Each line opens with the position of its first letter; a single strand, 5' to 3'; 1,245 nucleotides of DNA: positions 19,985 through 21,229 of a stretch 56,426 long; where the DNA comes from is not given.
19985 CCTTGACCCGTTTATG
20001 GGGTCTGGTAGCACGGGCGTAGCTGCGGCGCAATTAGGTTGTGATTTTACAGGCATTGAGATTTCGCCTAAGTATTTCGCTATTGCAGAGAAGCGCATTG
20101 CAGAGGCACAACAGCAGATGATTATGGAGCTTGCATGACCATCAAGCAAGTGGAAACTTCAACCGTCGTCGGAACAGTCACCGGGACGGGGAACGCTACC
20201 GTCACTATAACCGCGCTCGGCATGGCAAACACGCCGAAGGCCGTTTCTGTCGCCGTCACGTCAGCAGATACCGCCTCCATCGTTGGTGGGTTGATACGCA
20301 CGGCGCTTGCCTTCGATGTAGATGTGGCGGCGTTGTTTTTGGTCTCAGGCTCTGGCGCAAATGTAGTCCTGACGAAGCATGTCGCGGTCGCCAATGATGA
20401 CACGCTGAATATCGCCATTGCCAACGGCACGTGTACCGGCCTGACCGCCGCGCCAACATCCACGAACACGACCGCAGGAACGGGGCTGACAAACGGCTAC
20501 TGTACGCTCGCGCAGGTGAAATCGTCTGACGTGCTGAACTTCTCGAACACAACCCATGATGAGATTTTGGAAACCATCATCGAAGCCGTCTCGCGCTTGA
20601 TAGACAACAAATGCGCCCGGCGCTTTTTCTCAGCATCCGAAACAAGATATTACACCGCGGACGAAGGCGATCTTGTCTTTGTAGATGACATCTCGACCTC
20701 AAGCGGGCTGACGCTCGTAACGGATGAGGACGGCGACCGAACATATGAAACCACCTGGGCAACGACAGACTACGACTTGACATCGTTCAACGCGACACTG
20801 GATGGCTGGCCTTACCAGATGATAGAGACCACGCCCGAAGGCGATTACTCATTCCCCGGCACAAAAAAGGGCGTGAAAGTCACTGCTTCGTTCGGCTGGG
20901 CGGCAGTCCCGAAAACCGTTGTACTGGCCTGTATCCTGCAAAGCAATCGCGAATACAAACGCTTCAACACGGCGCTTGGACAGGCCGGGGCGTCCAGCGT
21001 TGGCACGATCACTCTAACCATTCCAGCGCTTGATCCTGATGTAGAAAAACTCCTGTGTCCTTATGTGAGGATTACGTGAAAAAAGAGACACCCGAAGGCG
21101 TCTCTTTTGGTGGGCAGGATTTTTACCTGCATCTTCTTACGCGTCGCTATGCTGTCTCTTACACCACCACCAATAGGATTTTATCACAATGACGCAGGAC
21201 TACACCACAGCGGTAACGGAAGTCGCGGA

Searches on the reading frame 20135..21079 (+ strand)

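Call 35: search_protein_families(library=phrogs, proteins=[window:20135-21079:+], max_evalue=0.01)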
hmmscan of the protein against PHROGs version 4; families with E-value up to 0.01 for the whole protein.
window:20135-21079:+ (314 aa): 1 family
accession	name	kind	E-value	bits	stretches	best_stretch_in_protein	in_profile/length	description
phrog_442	-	connector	1.4e-12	48.5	1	119-312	84-262/270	head-tail adaptor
